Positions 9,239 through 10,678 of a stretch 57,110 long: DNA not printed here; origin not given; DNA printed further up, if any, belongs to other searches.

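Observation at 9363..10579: AT-rich single-gene island encoding a minimal SIR2-like (NADase-type) protein between rnr and smc: a candidate one-gene defence module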

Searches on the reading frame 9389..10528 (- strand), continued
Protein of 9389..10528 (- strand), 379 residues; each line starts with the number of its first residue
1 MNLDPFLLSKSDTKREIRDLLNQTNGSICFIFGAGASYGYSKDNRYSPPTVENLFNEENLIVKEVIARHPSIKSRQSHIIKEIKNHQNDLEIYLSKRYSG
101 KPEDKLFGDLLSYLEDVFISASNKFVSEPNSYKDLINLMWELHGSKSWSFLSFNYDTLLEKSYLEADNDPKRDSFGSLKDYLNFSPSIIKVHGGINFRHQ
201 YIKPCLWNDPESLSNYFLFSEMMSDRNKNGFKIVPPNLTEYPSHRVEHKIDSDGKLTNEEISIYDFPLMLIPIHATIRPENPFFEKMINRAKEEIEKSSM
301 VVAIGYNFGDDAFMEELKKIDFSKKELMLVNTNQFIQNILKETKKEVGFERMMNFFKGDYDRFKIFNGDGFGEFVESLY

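Call 49: list_cluster_members(proteins=[P0062, P0063, P0064, P0066, P0067, P0069, P0070, P0075, P0110, P0134])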
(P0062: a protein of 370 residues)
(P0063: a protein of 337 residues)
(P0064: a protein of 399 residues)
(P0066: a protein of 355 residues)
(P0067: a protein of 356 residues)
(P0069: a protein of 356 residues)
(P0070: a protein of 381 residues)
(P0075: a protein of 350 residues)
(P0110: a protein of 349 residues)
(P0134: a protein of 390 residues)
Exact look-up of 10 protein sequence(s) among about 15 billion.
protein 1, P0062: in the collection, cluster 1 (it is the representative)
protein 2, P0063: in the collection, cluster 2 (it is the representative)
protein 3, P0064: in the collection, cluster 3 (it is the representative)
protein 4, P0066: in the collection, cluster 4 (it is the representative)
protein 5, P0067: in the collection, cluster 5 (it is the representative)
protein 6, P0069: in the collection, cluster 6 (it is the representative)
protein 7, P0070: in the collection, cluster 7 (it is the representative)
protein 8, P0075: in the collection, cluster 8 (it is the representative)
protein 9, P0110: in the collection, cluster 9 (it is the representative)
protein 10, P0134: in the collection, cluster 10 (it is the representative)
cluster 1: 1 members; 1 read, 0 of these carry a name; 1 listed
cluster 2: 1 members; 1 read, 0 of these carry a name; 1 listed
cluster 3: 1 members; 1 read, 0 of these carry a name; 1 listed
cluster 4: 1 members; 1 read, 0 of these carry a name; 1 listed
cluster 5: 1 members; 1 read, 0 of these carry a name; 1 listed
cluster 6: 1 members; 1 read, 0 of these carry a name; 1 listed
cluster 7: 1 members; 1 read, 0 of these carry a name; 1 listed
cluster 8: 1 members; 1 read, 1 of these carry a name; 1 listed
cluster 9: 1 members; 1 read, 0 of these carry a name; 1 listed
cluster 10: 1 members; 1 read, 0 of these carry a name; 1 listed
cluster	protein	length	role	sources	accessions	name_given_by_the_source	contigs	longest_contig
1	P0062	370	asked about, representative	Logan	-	-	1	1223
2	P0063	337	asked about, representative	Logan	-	-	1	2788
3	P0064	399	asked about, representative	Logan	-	-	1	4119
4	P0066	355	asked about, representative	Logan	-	-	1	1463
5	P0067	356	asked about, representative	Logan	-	-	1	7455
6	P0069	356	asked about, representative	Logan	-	-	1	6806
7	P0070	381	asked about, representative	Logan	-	-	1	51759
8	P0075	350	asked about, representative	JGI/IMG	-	hypothetical protein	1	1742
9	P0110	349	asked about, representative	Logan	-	-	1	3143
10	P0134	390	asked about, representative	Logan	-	-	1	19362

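Call 59: search_protein_families(library=padloc, alignment_id=A3, max_evalue=0.00001)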
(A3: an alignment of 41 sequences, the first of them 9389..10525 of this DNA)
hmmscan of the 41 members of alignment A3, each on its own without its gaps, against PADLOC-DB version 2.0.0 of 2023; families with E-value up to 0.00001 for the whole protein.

A. member 1, window:9389-10525:- (378 aa): 2 families
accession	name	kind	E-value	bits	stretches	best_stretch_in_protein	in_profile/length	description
PDLC04093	SIR2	-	1.3e-08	32.3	1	13-180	11-185/395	-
PDLC04094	SIR2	-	9.4e-06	23.1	0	14-95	11-87/399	-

B. families by the number of members that match (of 41 scanned): 27 families (the first 25 are shown)
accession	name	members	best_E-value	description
PDLC04135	mad3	1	3e-61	mads_3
PDLC03859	LmuB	1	3.8e-18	-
PDLC02335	AbiLi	1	1e-13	AbiLi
PDLC02980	AriA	1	7.7e-11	-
PDLC04175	HEC-01A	1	1e-10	-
PDLC02979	AriA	1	2.4e-09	-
PDLC00091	GajA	1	3.7e-09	AAA ATPase domain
PDLC04093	SIR2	1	1.3e-08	-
PDLC04176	HEC-01A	1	1.8e-08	-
PDLC04899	PDC-S07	1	2.5e-08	-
PDLC04391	PDC-M07A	1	2e-07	-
PDLC04140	mad8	1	2e-07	mads_8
PDLC04392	PDC-M07A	1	2.2e-07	-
PDLC00096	GajA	1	4.3e-07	AAA ATPase domain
PDLC00072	GajA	1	4.4e-07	AAA ATPase domain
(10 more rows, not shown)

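Call 60: search_protein_families(library=pfam, alignment_id=A3, max_evalue=1e-8)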
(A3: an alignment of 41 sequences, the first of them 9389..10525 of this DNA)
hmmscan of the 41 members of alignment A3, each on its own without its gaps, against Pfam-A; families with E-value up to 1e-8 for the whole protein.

A. member 1, window:9389-10525:- (378 aa): 0 families

B. families by the number of members that match (of 41 scanned): 52 families (the first 25 are shown)
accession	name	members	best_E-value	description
PF00773.25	RNB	1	8.9e-106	RNB domain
PF07733.18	DNA_pol3_alpha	1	8.6e-95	Bacterial DNA polymerase III alpha NTPase domain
PF00318.25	Ribosomal_S2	1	3.2e-67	Ribosomal protein S2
PF02463.25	SMC_N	1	1.1e-65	RecF/RecN/SMC N terminal domain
PF01116.26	F_bP_aldolase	1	6.3e-65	Fructose-bisphosphate aldolase class-II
PF03483.22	B3_4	1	2.8e-56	B3/4 domain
PF00456.26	Transketolase_N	1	1.7e-55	Transketolase, thiamine diphosphate binding domain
PF00204.31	DNA_gyraseB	1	8.8e-54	DNA gyrase B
PF02800.25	Gp_dh_C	1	2.8e-51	Glyceraldehyde 3-phosphate dehydrogenase, C-terminal domain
PF03462.23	PCRF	1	8.2e-47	PCRF domain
PF17657.6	DNA_pol3_finger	1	1.1e-45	Bacterial DNA polymerase III alpha subunit finger domain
PF00587.30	tRNA-synt_2b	1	3.1e-43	tRNA synthetase class II core domain (G, H, P, S and T)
PF01746.26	tRNA_m1G_MT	1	6.1e-43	tRNA (Guanine-1)-methyltransferase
PF02779.29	Transket_pyr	1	4.6e-42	Transketolase, pyrimidine binding domain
PF02502.23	LacAB_rpiB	1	2.6e-41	Ribose/Galactose Isomerase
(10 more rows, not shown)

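Call 62: find_encoding_contigs(protein=P0070, flank=7000, max_places=2)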
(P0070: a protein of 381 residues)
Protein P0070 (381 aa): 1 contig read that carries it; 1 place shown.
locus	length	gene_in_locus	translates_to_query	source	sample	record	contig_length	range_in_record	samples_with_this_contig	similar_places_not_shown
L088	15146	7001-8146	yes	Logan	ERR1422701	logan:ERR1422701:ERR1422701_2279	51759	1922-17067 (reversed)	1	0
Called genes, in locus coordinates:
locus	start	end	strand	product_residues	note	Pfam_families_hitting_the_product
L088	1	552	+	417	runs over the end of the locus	PF02403:Seryl_tRNA_N, PF00587:tRNA-synt_2b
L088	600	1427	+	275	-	PF08478:POTRA_1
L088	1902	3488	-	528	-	PF13231:PMT_2 (weak)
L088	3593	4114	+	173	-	-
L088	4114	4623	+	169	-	PF04138:GtrA_DPMS_TM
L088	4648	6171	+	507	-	PF05496:RuvB_N (weak), PF13177:DNA_pol3_delta2, PF13245:AAA_19 (faint), PF13604:AAA_30 (weak), PF00004:AAA, PF07728:AAA_5 (weak), PF13401:AAA_22 (faint)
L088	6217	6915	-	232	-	-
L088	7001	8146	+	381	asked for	PF13289:SIR2_2 (faint)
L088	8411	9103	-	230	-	-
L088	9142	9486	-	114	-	-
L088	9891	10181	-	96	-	-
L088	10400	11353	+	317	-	PF02547:Queuosine_synth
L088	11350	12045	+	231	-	PF20260:PUA_4 (weak), PF04452:Methyltrans_RNA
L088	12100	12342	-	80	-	-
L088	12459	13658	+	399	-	PF13742:tRNA_anti_2, PF01336:tRNA_anti-codon (faint), PF02601:Exonuc_VII_L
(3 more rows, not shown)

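Call 69: fold_search(model_id=the predicted structure, library=viral)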
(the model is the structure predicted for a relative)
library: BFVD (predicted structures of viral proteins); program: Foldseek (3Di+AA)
matches with E <= 10: 194; with E <= 0.001: 2
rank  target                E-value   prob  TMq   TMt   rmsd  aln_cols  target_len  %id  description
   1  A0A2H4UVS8            5.3e-05  1.00  0.30  0.47  11.3       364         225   12  NAD-dependent protein deacylase [Bodo saltans virus]
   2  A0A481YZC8            3.1e-04  1.00  0.38  0.45   9.6       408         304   12  Sir2 family protein [Marseillevirus LCMAC202]
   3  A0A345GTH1            1.7e-03  0.99  0.32  0.50  10.4       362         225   15  Deacetylase sirtuin-type domain-containing protein [Streptomyces phage Annadreamy]
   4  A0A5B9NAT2            2.5e-02  0.77  0.21  0.36   7.0       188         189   14  NAD-dependent protein SIR2 family deacetylase [Klebsiella phage KPN4]
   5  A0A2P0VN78            2.7e-01  0.04  0.13  0.10  21.4       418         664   12  Putative methyltransferase [Tetraselmis virus 1]
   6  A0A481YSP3            6.6e-01  0.12  0.15  0.25  17.0       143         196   16  Ras-related GTPase [Marseillevirus LCMAC101]
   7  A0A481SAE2            7.0e-01  0.04  0.14  0.15  22.5       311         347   10  Polyprotein (Fragment) [Polyscias mosaic virus]
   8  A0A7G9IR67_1          8.3e-01  0.04  0.09  0.04  21.6       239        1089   10  Uncharacterized protein [Frankliniella occidentalis associated negev-like virus 2]
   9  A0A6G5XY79            8.8e-01  0.08  0.21  0.30  16.3       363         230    9  (no name in the UniProt tables at hand)
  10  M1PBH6                9.3e-01  0.02  0.15  0.14  21.5       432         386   10  GTB-type domain-containing protein [Moumouvirus goulette]
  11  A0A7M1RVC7            1.2e+00  0.03  0.07  0.17  16.0       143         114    9  Uncharacterized protein [uncultured phage cr50_1]
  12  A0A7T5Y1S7            1.3e+00  0.01  0.09  0.11  23.6       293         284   12  Pol protein (Fragment) [Bat gammaretrovirus]
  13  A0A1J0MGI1            1.4e+00  0.09  0.14  0.11   6.8        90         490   12  (no name in the UniProt tables at hand)
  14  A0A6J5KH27            1.8e+00  0.04  0.21  0.11  17.1       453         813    4  Uncharacterized protein [uncultured Caudovirales phage]
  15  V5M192                1.9e+00  0.03  0.10  0.09  19.8       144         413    9  ORF III polyprotein (Fragment) [Banana streak OL virus]
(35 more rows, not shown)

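Call 73: find_encoding_contigs(protein=P0134, flank=6000, max_places=2)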
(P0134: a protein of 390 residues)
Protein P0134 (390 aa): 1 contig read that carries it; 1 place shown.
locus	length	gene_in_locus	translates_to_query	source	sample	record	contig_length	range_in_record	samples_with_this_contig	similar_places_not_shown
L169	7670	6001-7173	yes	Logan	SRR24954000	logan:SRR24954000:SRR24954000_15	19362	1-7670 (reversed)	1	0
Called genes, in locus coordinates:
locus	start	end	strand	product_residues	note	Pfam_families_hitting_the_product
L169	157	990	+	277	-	-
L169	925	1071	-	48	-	-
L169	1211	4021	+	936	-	PF08471:Ribonuc_red_2_N, PF02867:Ribonuc_red_lgC, PF12637:TSCPD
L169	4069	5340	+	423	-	PF16289:PIN_12, PF18476:PIN_8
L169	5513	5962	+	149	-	-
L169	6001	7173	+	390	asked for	PF13289:SIR2_2 (faint)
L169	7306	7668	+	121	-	?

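Call 74: find_encoding_contigs(protein=P0067, flank=6000, max_places=2)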
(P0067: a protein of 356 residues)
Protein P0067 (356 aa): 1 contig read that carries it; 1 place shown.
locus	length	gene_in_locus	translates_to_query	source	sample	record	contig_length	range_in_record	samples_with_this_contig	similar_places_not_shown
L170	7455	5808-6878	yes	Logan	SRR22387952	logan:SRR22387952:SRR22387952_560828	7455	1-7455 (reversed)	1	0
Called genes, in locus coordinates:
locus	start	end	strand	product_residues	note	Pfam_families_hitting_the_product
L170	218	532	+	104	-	-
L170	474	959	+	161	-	PF08937:ThsB_TIR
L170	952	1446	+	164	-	PF24838:8xMP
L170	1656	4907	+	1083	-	PF02384:N6_Mtase, PF20473:MmeI_Mtase (weak), PF07669:Eco57I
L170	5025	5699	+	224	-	-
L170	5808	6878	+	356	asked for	PF13289:SIR2_2 (weak)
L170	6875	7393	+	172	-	-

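Call 77: search_solved_structures(query=A4, max_evalue=1, show_alignments=1)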
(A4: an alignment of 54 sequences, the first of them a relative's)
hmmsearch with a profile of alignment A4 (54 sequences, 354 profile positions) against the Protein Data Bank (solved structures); distinct sequences matched with E-value up to 1: 7.
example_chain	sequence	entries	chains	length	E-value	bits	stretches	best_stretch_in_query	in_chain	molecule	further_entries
8w9l_A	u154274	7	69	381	8.8e-07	31.9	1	114-183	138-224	SIR2-like domain-containing protein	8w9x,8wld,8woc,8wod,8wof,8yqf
8j4u_A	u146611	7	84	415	0.0058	19.3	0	7-149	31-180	SIR2-like domain-containing protein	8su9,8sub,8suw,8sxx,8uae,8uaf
6vgb_A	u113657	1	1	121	0.2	14.3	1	263-329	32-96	De novo designed protein RO2_20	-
8wac_A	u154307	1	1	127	0.21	14.2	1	92-138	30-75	Agarase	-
7c1o_A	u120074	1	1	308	0.35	13.5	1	256-310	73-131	GTPase Era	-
3r9w_A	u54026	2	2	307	0.44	13.1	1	256-310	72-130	GTPase Era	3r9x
3iev_A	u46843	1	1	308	0.45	13.1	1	256-310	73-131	GTP-binding protein era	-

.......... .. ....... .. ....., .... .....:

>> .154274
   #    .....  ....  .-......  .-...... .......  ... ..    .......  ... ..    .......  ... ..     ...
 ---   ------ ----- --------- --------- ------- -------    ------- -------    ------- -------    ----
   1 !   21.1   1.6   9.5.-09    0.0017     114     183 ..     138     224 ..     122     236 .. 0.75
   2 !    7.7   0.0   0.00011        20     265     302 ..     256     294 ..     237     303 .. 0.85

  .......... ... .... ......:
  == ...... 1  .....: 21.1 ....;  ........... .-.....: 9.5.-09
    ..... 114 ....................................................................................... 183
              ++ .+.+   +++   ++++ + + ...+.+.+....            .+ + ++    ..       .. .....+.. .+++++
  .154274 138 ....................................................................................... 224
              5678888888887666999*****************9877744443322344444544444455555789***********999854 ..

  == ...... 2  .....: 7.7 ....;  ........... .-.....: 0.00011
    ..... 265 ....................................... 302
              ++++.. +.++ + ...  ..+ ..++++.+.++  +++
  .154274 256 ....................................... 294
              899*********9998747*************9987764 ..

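Call 84: search_solved_structures(query=L002:13017-14234:+, max_evalue=0.01)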
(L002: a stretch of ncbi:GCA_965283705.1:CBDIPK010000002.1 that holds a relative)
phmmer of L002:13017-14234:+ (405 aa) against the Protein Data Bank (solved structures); distinct sequences matched with E-value up to 0.01: 15.
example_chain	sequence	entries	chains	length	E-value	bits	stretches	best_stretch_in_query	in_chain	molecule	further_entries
9vkz_A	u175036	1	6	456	2.6e-17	66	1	224-320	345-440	Retron Ec78 probable ATPase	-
9vh1_D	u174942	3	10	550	3.8e-17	65.5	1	224-320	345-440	Retron Ec78 probable ATPase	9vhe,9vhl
9kjx_B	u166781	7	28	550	5.6e-17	64.9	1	224-322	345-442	AAA family ATPase | Retron I-A effector PtuA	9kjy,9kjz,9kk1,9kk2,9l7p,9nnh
9nnk_C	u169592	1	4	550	5.8e-17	64.9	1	224-322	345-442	Retreon I-A effector PtuA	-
9nnb_C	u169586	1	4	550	1.5e-16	63.6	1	224-322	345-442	Retron I-A effector PtuA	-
9u9y_A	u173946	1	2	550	2.5e-16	62.8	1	224-322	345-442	AAA family ATPase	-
22bu_B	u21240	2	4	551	5.7e-16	61.6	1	224-327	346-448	AAA family ATPase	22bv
22et_E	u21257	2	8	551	7.2e-15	58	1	224-327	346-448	PtuA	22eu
9e8z_C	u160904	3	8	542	2e-14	56.6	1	230-323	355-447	Retron Ec83 probable ATPase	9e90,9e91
9n69_A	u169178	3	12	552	8.4e-13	51.2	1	214-321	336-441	AAA family ATPase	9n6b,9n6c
9o4a_A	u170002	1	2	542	1.6e-12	50.3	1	230-323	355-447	Retron Ec83 probable ATPase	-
8ee4_A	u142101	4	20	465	6.4e-12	48.3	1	227-320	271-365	PtuA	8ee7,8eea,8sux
8ux9_B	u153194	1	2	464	5.4e-07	32.1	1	179-320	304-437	AriA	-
8v45_A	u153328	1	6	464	5.4e-07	32.1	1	179-320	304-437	AriA antitoxin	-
8v46_A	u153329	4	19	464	1.4e-06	30.7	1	179-320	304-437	AriA antitoxin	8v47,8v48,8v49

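Call 85: search_solved_structures(query=L002:14236-14964:+, max_evalue=0.1)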
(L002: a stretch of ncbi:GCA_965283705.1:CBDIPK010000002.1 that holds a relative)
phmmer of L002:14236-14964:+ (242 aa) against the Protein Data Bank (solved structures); distinct sequences matched with E-value up to 0.1: 1.
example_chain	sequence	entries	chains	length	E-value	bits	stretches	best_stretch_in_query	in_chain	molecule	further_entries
6dhi_A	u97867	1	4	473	0.1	15.8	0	166-219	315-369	Asparaginyl endopeptidase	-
